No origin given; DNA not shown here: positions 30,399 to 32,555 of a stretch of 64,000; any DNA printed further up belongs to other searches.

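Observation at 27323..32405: Secreted multicopper oxidase and nonaheme cytochrome share a paralogous N-terminal module: a candidate extracytoplasmic redox pair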

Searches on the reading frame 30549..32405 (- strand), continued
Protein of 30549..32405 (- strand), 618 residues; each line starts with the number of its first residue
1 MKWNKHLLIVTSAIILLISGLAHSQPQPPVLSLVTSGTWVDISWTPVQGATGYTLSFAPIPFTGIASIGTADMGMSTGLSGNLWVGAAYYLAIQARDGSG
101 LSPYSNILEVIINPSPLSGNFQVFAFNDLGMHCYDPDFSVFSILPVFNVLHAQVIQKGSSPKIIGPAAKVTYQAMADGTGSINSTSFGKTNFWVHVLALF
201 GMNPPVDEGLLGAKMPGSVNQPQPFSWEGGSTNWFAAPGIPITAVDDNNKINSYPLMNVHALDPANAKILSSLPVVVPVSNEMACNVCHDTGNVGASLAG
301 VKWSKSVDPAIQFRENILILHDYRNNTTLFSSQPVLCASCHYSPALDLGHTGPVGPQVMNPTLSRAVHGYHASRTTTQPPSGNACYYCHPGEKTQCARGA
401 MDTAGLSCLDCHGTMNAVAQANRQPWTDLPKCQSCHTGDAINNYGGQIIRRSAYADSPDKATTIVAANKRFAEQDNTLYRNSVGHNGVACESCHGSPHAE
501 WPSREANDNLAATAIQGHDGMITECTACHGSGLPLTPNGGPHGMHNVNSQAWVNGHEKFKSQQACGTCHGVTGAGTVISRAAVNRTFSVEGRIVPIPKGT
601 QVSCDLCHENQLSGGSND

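Call 19: find_related_loci(query=A1, collection=genome_contigs, flank=10000)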
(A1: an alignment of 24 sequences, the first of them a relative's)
Query A1 (618 aa) in genome_contigs; peptide patterns used: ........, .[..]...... (x = any residue, [..] = any of these).
599 stretches matched a pattern (row limit reached: there are more); 557 encode a relative of the query (tblastn E <= 1e-3); the best 80 are kept; 80 distinct loci.
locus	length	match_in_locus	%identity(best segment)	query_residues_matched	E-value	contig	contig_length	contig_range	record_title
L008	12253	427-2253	80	4-618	0e+0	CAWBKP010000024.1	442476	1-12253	MAG: uncultured delta proteobacterium isolate MFD02979.bin.2.74 genome assembly, contig: contig_88236, whole genome shot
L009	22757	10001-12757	79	1-615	0e+0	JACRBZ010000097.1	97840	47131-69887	MAG: Deltaproteobacteria bacterium isolate NC_groundwater_1633_Pr3_B-0.1um_51_17 SR-2_scaffold_141_3475596, whole genome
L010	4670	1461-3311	79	1-617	0e+0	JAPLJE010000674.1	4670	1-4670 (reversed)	MAG: Deltaproteobacteria bacterium isolate LacPavin_0818_WC45_MAG_50_7 LacPavin_0818_WC45_scaffold_1197176, whole genome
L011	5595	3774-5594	75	1-606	0e+0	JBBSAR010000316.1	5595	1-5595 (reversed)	MAG: Desulfatiglandales bacterium isolate La6_metabat2.031 La6_metabat2.031_K_1533957_L_5595_cov_9.0006, whole genome sh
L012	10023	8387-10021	79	1-545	0e+0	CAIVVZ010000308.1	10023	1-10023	MAG: uncultured Desulfobacteraceae bacterium isolate AlinenLipids_bin-9448 genome assembly, contig: bin-9448:308/658, wh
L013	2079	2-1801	71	19-618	0e+0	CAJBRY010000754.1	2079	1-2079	MAG: uncultured Geobacteraceae bacterium isolate Loc090519-8-7m_bin-1533 genome assembly, contig: bin-1533:754/804, whol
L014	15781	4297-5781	78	115-612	0e+0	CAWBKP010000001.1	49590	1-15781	MAG: uncultured delta proteobacterium isolate MFD02979.bin.2.74 genome assembly, contig: contig_103453, whole genome sho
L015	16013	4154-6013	65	1-618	0e+0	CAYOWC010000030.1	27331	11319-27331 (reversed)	MAG TPA_asm: uncultured Desulfobacteraceae bacterium isolate binchicken_co47_163 genome assembly, contig: NODE_1136_leng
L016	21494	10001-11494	76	117-612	0e+0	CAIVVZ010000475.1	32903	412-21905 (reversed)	MAG: uncultured Desulfobacteraceae bacterium isolate AlinenLipids_bin-9448 genome assembly, contig: bin-9448:475/658, wh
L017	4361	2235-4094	63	1-618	0e+0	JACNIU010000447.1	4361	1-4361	MAG: Desulfobacterales bacterium isolate NIOZ-UU19 NIOZ-UU_NODE_26864_length_4361_cov_17.2095, whole genome shotgun sequ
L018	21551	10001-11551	72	92-612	0e+0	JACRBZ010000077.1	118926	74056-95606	MAG: Deltaproteobacteria bacterium isolate NC_groundwater_1633_Pr3_B-0.1um_51_17 SR-2_scaffold_141_2609678, whole genome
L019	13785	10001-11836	82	1-613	0e+0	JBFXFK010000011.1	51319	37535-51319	MAG: Desulfatirhabdiaceae bacterium isolate CA_2019_TPIn_138 NODE_2118_length_51319_cov_8.419694_TPIn, whole genome shot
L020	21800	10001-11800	65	21-618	0e+0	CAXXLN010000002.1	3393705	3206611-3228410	MAG: Desulfatiglandales bacterium isolate 53c9cee3-5eb1-4031-9065-1ba860722897 genome assembly, contig: contig_2, whole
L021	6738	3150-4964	63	15-618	0e+0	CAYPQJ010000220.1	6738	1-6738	MAG TPA_asm: uncultured Desulfobacteraceae bacterium isolate binchicken_co51_216 genome assembly, contig: NODE_5106_leng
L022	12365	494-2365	62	1-617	0e+0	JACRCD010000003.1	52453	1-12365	MAG: Deltaproteobacteria bacterium isolate NC_groundwater_1637_Pr3_B-0.1um_54_18 SR-2_scaffold_141_115903, whole genome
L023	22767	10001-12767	88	1-615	0e+0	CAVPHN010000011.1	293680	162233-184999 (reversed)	MAG: uncultured delta proteobacterium isolate MFD09964.bin.2.161 genome assembly, contig: contig_21987, whole genome sho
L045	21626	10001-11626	48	119-609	2e-151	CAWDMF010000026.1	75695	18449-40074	MAG: uncultured Gammaproteobacteria bacterium isolate MFD03551.bin.2.90 genome assembly, contig: contig_29404, whole gen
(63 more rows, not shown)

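Call 21: search_protein_families(library=ncbifam, proteins=[window:30549-32405:-, P0065], max_evalue=0.01)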
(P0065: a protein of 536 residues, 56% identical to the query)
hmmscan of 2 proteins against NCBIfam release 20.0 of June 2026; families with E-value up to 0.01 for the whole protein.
window:30549-32405:- (618 aa): 3 families
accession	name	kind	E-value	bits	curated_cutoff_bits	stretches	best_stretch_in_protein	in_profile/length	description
TIGR03508.1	decahem_SO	subfamily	2.7e-06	27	192.2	1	374-437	62-125/258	DmsE family decaheme c-type cytochrome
NF045713.1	CxxCH_16_HmcA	equivalog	0.00023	19.9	400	0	374-576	190-375/541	sulfate respiration complex hexadecaheme cytochrome HmcA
NF041781.1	mnquin_red_QrcA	equivalog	0.0043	16.7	180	1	401-530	39-159/174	menaquinone reductase multiheme cytochrome c subunit QrcA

P0065 (536 aa): 6 families
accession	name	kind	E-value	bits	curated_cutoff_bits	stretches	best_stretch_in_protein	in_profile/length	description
TIGR03508.1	decahem_SO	subfamily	5.8e-06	26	192.2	0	297-354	68-125/258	DmsE family decaheme c-type cytochrome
NF041028.1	decahem_GSU2203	exception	0.00044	19.6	325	0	299-354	101-156/317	GSU2203 family decaheme c-type cytochrome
TIGR03507.1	decahem_SO1788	subfamily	0.0012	17.4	209.3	1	287-364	234-313/672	OmcA/MtrC family decaheme c-type cytochrome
NF040968.1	FeS_ExtO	equivalog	0.0084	14.9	200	1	301-364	23-79/416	selenite/tellurite reduction operon b-type cytochrome iron-sulfur cluster-binding subunit ExtO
TIGR01904.2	GSu_C4xC__C2xCH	domain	0.0091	15.7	27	0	326-359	27-62/73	CxxxxCH/CxxCH domain c-type cytochrome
NF040967.1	cytc_ExtN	equivalog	0.0091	14.9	200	1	301-364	23-79/415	selenite/tellurite reduction operon c-type cytochrome ExtN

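Call 29: search_solved_structures(query=A1, max_evalue=1, show_alignments=1)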
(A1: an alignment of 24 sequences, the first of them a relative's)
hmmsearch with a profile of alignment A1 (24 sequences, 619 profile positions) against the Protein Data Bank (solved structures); distinct sequences matched with E-value up to 1: 10.
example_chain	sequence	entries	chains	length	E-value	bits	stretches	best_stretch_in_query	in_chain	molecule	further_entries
2dkm_A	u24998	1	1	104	0.0013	20.1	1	31-99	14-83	Collagen alpha-1(XX) chain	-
9vsf_A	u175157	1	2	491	0.0018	19.7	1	25-113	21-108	Beta-1,3-glucanase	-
1x5l_A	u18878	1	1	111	0.0027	19.1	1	25-113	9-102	Ephrin type-A receptor 8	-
3d1m_C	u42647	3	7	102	0.022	16.1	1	33-110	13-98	Cell adhesion molecule | Cell adhesion molecule-related/down-regulated by oncogenes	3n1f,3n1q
1tdq_A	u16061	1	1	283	0.062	14.6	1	31-108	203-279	Tenascin-R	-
1x5k_A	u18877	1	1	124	0.13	13.5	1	39-113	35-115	Neogenin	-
3teu_A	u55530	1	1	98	0.23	12.7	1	34-102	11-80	Fibcon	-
4bq6_A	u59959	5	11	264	0.37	12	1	40-118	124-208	NEOGENIN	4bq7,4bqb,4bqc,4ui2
3n1g_C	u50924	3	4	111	0.38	12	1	33-119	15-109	Brother of CDO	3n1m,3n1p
3b47_A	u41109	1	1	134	0.57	11.4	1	270-294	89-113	Methyl-accepting chemotaxis protein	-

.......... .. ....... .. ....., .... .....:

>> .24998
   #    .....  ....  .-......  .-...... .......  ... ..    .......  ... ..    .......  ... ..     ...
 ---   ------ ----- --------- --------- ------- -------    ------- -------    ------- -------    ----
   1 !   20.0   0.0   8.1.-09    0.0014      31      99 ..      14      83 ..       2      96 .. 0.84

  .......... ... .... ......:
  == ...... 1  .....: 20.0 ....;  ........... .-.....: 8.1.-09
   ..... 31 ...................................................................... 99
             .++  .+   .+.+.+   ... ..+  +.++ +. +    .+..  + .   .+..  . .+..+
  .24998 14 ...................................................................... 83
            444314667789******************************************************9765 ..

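Call 58: predict_structure(alignment_id=A3)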
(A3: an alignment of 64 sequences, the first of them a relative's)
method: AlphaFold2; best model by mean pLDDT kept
length: 618 residues; sequences in the alignment: 64
mean_pLDDT: 84.9   pTM: 0.80
mean pLDDT of the five models: 84.9, 84.9, 84.1, 78.2, 75.6
residues with pLDDT >= 90: 276; 70-90: 267; 50-70: 65; < 50: 10
segments of 3 or more residues with pLDDT < 50: 1-3, 19-21, 616-618
pLDDT, mean of each block of 10 residues (from residue 1): 66 67 71 87 92 95 91 93 86 92 90 86 86 87 91 93 91 97 96 95 93 94 89 89 96 96 91 94 90 93 95 96 96 95 81 92 91 80 79 82 82 88 69 61 57 85 75 71 83 84 89 91 87 69 70 74 70 75 87 88 80 59
secondary structure, 60 per line:
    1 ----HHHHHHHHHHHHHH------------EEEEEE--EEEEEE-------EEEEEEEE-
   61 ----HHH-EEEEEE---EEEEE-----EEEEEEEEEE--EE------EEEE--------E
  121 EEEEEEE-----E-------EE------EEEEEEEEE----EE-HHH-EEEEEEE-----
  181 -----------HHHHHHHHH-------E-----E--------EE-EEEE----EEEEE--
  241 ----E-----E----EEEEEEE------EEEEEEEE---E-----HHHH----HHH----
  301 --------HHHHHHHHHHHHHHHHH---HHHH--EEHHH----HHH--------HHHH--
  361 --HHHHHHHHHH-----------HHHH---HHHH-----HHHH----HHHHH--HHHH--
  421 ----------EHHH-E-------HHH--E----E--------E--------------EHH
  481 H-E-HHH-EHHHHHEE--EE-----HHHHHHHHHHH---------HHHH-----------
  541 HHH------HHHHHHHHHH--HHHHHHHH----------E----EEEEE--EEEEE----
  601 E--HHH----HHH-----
elements in order: H5-18 E31-36 E39-44 E52-59 E69-74 E78-82 E88-97 E108-111 E120-127 E149-157 E169-175 H192-200 E226-229 E234-238 E256-262 E269-276 H286-289 H309-325 H329-332 H355-358 H363-372 H384-387 H391-394 H400-403 H408-412 H415-418 H490-494 H506-516 H526-529 H550-559 H562-569 E585-589 E592-596

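Call 61: fold_search(model_id=the predicted structure, library=pdb)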
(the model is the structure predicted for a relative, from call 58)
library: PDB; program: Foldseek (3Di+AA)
matches with E <= 10: 1786; with E <= 0.001: 286
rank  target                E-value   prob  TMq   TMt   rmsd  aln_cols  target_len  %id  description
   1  8eyx_A                1.4e-06  1.00  0.13  0.10  19.7       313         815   12  Cryo-EM structure of 4 insulins bound full-length mouse IR mutant with physically decoupled alpha CTs (C684S/C685S/C68 (released 2022-11-09)
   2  1qg3_B                1.4e-06  1.00  0.14  0.39  15.2       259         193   12  CRYSTAL STRUCTURE OF A TANDEM PAIR OF FIBRONECTIN TYPE III DOMAINS FROM THE CYTOPLASMIC TAIL OF INTEGRIN ALPHA6 BETA4 (released 1999-08-20)
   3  3f7q_A                1.6e-06  1.00  0.14  0.36  15.7       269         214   13  First pair of Fibronectin type III domains and part of the connecting segment of the integrin beta4 (released 2009-03-10)
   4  6tpt                  1.7e-06  1.00  0.14  0.40  15.2       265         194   10  Crystal structures of FNIII domain three and four of the human leucocyte common antigen-related protein, LAR (released 2020-05-13)
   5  1qg3_A                1.8e-06  1.00  0.14  0.38  14.8       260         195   13  CRYSTAL STRUCTURE OF A TANDEM PAIR OF FIBRONECTIN TYPE III DOMAINS FROM THE CYTOPLASMIC TAIL OF INTEGRIN ALPHA6 BETA4 (released 1999-08-20)
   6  3f7p_C                2.7e-06  1.00  0.13  0.36  15.6       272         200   13  Crystal structure of a complex between integrin beta4 and plectin (released 2009-03-10)
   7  2gee                  3.2e-06  1.00  0.15  0.43  15.4       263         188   12  Crystal Structure of Human Type III Fibronectin Extradomain B and Domain 8 (released 2006-10-17)
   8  8a16_B                3.4e-06  1.00  0.13  0.28  18.1       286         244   12  Human PTPRM domains FN3-4, in spacegroup P212121 (released 2023-03-15)
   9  8a16_A                3.8e-06  1.00  0.12  0.30  18.2       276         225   14  Human PTPRM domains FN3-4, in spacegroup P212121 (released 2023-03-15)
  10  8tan_A                3.8e-06  1.00  0.14  0.11  22.9       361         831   12  CryoEM structure of MFRV-VILP bound to IGF1Rzip (released 2024-01-17)
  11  6pxv_A                5.1e-06  1.00  0.13  0.10  24.5       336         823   11  Cryo-EM structure of full-length insulin receptor bound to 4 insulin. 3D refinement was focused on the extracellular r (released 2019-09-04)
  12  7tym_A                5.1e-06  1.00  0.12  0.10  22.2       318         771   12  Cryo-EM Structure of insulin receptor-related receptor (IRR) in active-state captured at pH 9. The 3D refinement was a (released 2023-02-15)
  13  7tyk_A                5.1e-06  0.99  0.12  0.10  19.6       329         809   14  Cryo-EM Structure of insulin receptor-related receptor (IRR) in apo-state captured at pH 7. The 3D refinement was appl (released 2023-02-15)
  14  8xk1_A                5.4e-06  1.00  0.13  0.11  24.8       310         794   11  Cryo-EM structure of human insulin receptor bound to 4 IGF-I (released 2024-12-25)
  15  3f7p_D                5.7e-06  1.00  0.14  0.38  14.9       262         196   13  Crystal structure of a complex between integrin beta4 and plectin (released 2009-03-10)
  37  2ede_MODEL_1_A        2.6e-05  1.00  0.14  0.64   3.6       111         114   23  Solution structure of the sixth fibronectin type III domain of human Netrin receptor DCC (released 2008-03-04)
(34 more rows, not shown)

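Call 71: predict_structure(alignment_id=A4)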
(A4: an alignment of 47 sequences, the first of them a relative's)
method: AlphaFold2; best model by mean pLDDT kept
length: 536 residues; sequences in the alignment: 47
mean_pLDDT: 75.8   pTM: 0.78
mean pLDDT of the five models: 75.8, 67.1, 64.6, 60.1, 58.6
residues with pLDDT >= 90: 161; 70-90: 218; 50-70: 59; < 50: 98
segments of 3 or more residues with pLDDT < 50: 1-33, 310-318, 348-367, 383-398, 413-424, 457-461
pLDDT, mean of each block of 10 residues (from residue 1): 39 42 39 71 65 87 87 91 98 91 93 91 91 96 90 90 90 93 95 79 92 92 94 95 94 90 77 88 89 79 71 47 70 84 58 35 44 70 47 46 71 43 59 77 78 57 70 84 77 70 85 86 82 63
secondary structure, 60 per line:
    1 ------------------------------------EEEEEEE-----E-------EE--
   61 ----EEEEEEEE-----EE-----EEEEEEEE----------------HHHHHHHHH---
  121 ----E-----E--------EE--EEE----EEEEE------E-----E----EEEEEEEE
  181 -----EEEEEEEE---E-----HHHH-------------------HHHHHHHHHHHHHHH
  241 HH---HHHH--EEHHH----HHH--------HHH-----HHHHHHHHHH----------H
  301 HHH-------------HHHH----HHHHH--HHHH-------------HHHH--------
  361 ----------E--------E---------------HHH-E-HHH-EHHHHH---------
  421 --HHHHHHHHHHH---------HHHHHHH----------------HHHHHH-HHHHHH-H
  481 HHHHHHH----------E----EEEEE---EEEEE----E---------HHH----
elements in order: E37-43 E65-72 E85-92 H109-117 E144-146 E151-155 E173-180 E186-193 H203-206 H226-242 H246-249 H280-289 H300-303 H317-320 H325-329 H332-335 H349-352 H407-411 H423-433 H443-449 H466-471 H473-478 H480-487 E503-507 E511-515

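Call 73: fold_search(model_id=the predicted structure, library=pdb)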
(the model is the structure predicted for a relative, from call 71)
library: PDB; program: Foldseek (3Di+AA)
matches with E <= 10: 795; with E <= 0.001: 0
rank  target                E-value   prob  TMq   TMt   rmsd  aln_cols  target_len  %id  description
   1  5h5p                  4.1e-03  0.69  0.13  0.31  10.9       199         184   10  Crystal structure of Myelin-gene Regulatory Factor DNA binding domain (released 2017-06-28)
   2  8k2n_B                1.3e-02  0.20  0.10  0.10  15.0       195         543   15  Crystal structure of Group 4 Monosaccharide-releasing beta-N-acetylgalactosaminidase NgaLy from Lacticaseibacillus yic (released 2024-04-24)
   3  7pc6_H                1.6e-02  0.51  0.16  0.34   8.8       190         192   13  DNA-binding domain of a p53 homolog from the hydrothermal vent annelid Alvinella pompejana (released 2022-03-23)
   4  7pc6_D                2.1e-02  0.60  0.17  0.37   8.4       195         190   13  DNA-binding domain of a p53 homolog from the hydrothermal vent annelid Alvinella pompejana (released 2022-03-23)
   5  6z3q_H                2.3e-02  0.82  0.14  0.48   8.3       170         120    7  Structure of EV71 in complex with a protective antibody 38-1-10A Fab (released 2020-09-02)
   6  6rnn_H                2.4e-02  0.47  0.12  0.26  11.9       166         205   10  P46, an immunodominant surface protein from Mycoplasma hyopneumoniae (released 2019-11-13)
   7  5yhu_A                2.9e-02  0.38  0.13  0.31  10.8       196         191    9  Crystal structure of the DNA-binding domain of human myelin-gene regulatory factor (released 2018-05-23)
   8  9bfu_A                3.2e-02  0.69  0.12  0.05   8.5       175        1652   11  Cryo-EM structure of Sevenless extracellular domain (composite map of the dimer, pH 4.6) (released 2025-01-29)
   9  7pc6_E                4.3e-02  0.51  0.17  0.38   8.4       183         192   12  DNA-binding domain of a p53 homolog from the hydrothermal vent annelid Alvinella pompejana (released 2022-03-23)
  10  2r2c_B                4.6e-02  0.77  0.14  0.50   8.2       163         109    8  Crystal structure of a domain of the outer membrane lipoprotein Omp28 from Porphyromonas gingivalis (released 2007-09-25)
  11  6qyc_C                4.6e-02  0.09  0.10  0.10  20.3       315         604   11  Crystal structure of MtrC from Shewanella baltica OS185 (released 2020-04-22)
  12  2r2c_A                4.9e-02  0.82  0.15  0.48   6.5       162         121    8  Crystal structure of a domain of the outer membrane lipoprotein Omp28 from Porphyromonas gingivalis (released 2007-09-25)
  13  7pc6_A                4.9e-02  0.60  0.19  0.43   7.1       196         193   11  DNA-binding domain of a p53 homolog from the hydrothermal vent annelid Alvinella pompejana (released 2022-03-23)
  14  9jzq_A                5.2e-02  0.72  0.14  0.30   9.1       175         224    7  The glycoprotein E of Varicella-Zoster Virus in complex with WLL-1/WLL-28 Fab (released 2025-09-03)
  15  8sfz_A                5.2e-02  0.51  0.13  0.44  10.6       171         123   12  High Affinity nanobodies against GFP (released 2024-05-22)
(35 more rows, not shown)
